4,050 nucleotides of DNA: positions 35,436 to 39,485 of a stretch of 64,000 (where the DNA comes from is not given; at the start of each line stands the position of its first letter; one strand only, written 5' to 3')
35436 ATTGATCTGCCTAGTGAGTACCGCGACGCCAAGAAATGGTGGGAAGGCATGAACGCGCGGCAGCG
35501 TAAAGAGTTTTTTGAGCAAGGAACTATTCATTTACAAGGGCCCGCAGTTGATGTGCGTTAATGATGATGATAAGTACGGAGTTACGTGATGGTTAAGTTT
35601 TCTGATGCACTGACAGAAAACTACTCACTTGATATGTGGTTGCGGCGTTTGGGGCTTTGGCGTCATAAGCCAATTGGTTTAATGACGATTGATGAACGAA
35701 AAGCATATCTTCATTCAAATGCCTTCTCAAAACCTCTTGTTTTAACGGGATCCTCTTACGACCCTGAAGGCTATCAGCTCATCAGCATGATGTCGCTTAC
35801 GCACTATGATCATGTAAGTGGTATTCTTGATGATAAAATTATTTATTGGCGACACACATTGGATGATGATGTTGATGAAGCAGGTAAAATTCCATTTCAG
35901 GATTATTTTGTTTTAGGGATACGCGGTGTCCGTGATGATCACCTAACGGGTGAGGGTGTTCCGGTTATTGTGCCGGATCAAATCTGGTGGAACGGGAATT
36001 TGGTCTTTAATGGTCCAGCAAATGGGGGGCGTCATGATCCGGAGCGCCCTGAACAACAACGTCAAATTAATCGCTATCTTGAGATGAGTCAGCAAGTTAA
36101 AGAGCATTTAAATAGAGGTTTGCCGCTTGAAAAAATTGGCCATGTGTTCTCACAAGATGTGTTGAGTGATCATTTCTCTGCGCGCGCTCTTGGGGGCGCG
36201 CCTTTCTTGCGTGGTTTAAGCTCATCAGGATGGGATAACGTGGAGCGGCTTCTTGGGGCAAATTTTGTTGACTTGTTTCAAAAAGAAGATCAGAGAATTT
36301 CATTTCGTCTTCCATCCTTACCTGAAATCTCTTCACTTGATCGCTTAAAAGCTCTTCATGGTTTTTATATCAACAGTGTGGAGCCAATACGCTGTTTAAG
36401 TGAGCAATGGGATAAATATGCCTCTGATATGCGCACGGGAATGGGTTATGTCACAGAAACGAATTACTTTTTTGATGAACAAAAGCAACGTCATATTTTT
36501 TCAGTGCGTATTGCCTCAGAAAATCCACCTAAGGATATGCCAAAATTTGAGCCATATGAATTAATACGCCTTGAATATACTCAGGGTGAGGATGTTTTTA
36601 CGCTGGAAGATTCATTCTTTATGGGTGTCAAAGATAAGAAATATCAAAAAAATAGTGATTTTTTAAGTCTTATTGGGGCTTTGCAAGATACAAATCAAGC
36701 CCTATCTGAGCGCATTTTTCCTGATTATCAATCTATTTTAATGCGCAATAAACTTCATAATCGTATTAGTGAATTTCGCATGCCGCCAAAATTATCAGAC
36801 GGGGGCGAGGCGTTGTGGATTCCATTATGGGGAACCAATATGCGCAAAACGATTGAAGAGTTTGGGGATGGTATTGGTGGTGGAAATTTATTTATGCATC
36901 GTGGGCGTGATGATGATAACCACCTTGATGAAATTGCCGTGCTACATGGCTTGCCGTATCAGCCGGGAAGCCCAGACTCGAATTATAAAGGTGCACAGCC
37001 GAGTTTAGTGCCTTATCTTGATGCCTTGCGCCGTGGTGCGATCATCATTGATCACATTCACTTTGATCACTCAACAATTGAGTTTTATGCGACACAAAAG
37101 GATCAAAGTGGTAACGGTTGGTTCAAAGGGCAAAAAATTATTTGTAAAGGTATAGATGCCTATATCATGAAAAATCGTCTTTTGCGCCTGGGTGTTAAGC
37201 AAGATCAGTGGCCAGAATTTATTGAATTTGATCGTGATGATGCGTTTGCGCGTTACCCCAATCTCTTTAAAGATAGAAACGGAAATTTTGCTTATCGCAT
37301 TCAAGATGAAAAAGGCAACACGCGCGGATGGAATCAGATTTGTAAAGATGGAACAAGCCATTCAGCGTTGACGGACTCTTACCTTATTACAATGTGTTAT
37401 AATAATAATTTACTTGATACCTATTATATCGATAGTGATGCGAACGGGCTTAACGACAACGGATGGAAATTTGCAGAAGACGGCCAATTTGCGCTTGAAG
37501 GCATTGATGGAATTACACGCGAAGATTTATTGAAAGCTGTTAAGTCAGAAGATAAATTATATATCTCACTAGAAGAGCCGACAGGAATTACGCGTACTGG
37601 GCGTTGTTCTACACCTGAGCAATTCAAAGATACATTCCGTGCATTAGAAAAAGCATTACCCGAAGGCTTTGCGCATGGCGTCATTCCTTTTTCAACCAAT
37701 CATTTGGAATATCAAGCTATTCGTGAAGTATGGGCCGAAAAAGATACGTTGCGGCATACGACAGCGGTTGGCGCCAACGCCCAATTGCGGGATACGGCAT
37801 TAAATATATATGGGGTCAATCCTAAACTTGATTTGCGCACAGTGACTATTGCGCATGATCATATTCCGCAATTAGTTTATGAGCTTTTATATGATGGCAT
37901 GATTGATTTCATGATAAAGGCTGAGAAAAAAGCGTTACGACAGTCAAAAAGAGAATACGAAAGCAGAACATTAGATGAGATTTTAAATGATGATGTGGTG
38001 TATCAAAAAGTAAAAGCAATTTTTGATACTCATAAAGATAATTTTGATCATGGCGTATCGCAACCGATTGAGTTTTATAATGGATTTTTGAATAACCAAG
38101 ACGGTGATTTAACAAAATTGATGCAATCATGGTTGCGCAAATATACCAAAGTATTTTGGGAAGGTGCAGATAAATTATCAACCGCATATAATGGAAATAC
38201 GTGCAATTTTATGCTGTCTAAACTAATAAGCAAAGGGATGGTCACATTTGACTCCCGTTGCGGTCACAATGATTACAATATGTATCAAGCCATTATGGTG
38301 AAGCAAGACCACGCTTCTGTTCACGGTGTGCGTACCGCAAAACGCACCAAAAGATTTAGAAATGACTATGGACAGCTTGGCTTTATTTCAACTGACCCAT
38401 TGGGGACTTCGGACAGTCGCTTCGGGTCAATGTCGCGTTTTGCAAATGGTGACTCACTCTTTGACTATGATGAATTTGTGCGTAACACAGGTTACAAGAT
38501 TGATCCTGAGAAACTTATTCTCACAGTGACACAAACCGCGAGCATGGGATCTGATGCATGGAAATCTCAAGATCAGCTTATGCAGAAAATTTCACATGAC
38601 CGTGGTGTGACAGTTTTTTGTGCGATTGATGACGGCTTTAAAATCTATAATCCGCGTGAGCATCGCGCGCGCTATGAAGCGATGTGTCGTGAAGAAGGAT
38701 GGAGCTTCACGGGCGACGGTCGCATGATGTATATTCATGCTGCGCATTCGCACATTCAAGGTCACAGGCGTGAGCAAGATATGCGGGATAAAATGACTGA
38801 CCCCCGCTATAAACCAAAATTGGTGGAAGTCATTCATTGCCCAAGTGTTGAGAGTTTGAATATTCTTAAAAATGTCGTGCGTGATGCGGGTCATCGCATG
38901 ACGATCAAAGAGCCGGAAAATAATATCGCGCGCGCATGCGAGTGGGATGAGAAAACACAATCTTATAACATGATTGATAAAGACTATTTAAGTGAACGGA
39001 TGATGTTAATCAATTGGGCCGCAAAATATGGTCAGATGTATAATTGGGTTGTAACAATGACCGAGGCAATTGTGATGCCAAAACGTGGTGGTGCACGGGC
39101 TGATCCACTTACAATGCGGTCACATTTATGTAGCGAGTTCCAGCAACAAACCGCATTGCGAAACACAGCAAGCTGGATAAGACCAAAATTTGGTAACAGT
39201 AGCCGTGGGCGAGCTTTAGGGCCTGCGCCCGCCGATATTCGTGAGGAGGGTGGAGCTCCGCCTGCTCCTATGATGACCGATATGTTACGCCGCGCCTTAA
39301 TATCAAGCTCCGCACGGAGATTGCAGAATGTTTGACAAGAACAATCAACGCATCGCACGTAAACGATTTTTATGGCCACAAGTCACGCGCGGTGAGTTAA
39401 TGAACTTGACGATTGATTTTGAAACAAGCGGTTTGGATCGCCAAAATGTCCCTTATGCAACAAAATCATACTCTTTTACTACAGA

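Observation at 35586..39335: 1249-aa protein with a stretched RNase J-like MBL/beta-CASP core behind a 400-aa unknown N-terminal region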

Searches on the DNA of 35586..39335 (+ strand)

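Call 6: search_dna_similar(query=window:35586-39335:+, collection=plasmids, mode=near, max_rows=15)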
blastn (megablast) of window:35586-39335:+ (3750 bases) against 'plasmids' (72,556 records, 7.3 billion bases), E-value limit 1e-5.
No match.

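Call 7: search_dna_similar(query=window:35586-39335:+, collection=phages, mode=near, max_rows=15)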
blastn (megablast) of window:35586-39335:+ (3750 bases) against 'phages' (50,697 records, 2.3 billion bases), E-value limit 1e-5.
No match.
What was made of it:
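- Tried and rejected: Megablast of the gene found no match (calls 6, 7), so there is no evidence for a plasmid or phage origin.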
